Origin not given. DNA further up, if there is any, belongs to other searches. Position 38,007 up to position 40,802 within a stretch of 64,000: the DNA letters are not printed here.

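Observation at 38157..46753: Dual-secretin T2SS/T4P-like envelope module: gspC - secretin - pilMN/gspL-like - gspM/pilO-like - secretin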

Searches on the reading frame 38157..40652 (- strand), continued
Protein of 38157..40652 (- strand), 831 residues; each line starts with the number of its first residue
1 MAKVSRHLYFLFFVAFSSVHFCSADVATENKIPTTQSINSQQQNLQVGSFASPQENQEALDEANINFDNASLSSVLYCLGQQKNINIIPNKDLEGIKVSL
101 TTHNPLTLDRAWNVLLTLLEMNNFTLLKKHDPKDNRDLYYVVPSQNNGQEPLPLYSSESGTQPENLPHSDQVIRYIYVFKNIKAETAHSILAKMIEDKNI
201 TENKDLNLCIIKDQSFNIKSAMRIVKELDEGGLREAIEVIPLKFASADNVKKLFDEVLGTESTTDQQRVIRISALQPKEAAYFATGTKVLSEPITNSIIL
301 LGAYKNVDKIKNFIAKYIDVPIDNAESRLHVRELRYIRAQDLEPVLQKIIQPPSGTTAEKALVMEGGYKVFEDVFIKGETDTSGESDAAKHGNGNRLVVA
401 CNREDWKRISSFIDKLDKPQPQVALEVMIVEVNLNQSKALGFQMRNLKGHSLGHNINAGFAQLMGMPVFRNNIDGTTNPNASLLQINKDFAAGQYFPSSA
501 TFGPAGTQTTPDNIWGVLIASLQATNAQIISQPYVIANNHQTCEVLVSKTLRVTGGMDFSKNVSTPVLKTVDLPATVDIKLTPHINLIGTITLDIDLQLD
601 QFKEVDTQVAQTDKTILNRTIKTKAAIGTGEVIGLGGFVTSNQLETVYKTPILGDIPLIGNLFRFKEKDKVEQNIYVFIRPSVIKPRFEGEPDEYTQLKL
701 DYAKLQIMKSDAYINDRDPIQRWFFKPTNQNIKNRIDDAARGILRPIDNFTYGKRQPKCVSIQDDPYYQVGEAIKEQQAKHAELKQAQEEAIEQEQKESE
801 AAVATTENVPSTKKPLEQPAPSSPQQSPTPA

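Call 44: get_annotated_region(hit=H48, flank=1500)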
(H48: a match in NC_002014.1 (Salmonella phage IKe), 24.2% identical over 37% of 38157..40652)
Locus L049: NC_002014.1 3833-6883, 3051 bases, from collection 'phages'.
description: Enterobacteria phage Ike, complete genome.
organism: Salmonella phage IKe (NCBI taxid 10867)
taxonomy: Viruses; Monodnaviria; Loebvirae; Hofneiviricota; Faserviricetes; Tubulavirales; Inoviridae; Lineavirus; Lineavirus IKe
host: Escherichia coli; source: -; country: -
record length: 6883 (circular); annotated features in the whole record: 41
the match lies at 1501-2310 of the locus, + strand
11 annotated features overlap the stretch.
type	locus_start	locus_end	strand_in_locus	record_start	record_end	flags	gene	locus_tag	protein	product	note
CDS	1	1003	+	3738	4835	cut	I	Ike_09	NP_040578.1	assembly protein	The pI protein of filamentous phages is involved in morphogenesis and may hydrolyze ATP. It is an inner membrane ...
regulatory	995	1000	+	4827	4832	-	I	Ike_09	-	ribosome_binding_site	put. ribosome binding site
CDS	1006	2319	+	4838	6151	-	IV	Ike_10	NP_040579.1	phage assembly protein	pIV proteins of filamentous phages are multimeric proteins that form a channel in the outer membrane through which the ...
regulatory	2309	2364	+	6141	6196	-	-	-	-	other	stem loop structure pot. transcription termination, morphogenetic signal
regulatory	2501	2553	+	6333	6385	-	-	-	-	other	minus-strand origin stem loop structure pot. transcription termination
regulatory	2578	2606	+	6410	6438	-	-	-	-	other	minus-strand origin stem loop structure pot. transcription termination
regulatory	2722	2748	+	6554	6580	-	-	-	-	other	viral-strand origin stem loop structure pot. transcription termination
regulatory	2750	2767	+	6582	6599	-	-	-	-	other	viral-strand origin stem loop structure pot. transcription termination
regulatory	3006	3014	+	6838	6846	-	-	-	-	promoter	put. RNA polymerase recognition region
regulatory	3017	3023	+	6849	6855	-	-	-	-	promoter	put RNA polymerase binding region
regulatory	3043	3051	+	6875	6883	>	-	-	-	ribosome_binding_site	fragment of put. ribosome binding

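Call 45: get_annotated_region(hit=H41, flank=1500)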
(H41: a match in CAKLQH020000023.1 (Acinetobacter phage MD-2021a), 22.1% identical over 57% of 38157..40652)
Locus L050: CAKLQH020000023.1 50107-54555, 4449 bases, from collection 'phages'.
description: Acinetobacter phage MD-2021a strain 5899STDY8049191 genome assembly, contig: ERS3583567SCcontig000023, whole genome shotgun sequence.
organism: Acinetobacter phage MD-2021a (NCBI taxid 2899278)
taxonomy: Viruses; Duplodnaviria; Heunggongvirae; Uroviricota; Caudoviricetes
host: -; source: not known; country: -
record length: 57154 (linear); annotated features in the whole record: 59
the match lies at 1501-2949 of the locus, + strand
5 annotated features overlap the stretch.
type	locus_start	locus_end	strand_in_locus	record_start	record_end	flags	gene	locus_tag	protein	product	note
CDS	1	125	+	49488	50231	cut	-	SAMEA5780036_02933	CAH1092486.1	Bacterial type II secretion system protein N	-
CDS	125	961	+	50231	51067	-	-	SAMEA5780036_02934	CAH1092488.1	type II secretion system protein C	-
CDS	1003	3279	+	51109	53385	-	pulD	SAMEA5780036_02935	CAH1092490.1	general secretion pathway protein D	-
CDS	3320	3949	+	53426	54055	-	-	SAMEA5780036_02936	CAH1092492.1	Uncharacterized conserved protein, contains FHA domain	-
CDS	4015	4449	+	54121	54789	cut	gph_5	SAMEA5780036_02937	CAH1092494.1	phosphoglycolate phosphatase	-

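Call 59: search_solved_structures(query=window:38157-40652:-, max_evalue=0.00001)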
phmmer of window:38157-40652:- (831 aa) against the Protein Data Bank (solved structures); distinct sequences matched with E-value up to 0.00001: 19.
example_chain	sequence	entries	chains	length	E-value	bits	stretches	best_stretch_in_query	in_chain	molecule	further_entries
5zdh_A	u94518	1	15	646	1e-34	123.2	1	65-706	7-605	Type II secretion system protein D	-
5wq7_A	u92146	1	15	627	8.1e-31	110.3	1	63-687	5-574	Putative type II secretion system protein D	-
5wq9_A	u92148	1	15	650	4.6e-30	107.8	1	65-706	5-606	Type II secretion system protein D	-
5wq8_A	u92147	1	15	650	8.2e-30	107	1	65-706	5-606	Type II secretion system protein D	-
6i1y_A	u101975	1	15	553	1.8e-29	105.9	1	170-709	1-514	General secretion pathway protein GspD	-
5wln_G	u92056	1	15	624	3.9e-24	88.2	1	279-685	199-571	Type II secretion system protein D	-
6hcg_A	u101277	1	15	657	4.4e-24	88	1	59-690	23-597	Type II secretion system protein D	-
5w68_A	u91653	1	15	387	7e-23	84.1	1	387-706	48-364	Putative type II secretion protein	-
6i1x_A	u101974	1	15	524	2.5e-22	82.2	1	179-686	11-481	Type II secretion system protein D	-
9k8v_A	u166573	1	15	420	3.8e-22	81.6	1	383-706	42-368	General secretion pathway protein D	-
9x0w_A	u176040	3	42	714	1.1e-14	57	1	340-684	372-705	Fimbrial assembly protein PilQ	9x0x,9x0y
6ve2_A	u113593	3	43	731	1.1e-14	57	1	340-684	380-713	Fimbrial assembly protein PilQ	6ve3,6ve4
6w6m_A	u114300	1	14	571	5e-13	51.5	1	406-684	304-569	Type IV pilus secretin PilQ family protein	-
3jc8_Qa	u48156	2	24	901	6.3e-13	51.2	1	391-685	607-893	PilQ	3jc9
9sh1_A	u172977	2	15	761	1.3e-11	46.8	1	384-684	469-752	Type IV pilus biogenesis and competence protein PilQ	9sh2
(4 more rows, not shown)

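Call 81: find_encoding_contigs(protein=P0001, flank=10000, max_places=2)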
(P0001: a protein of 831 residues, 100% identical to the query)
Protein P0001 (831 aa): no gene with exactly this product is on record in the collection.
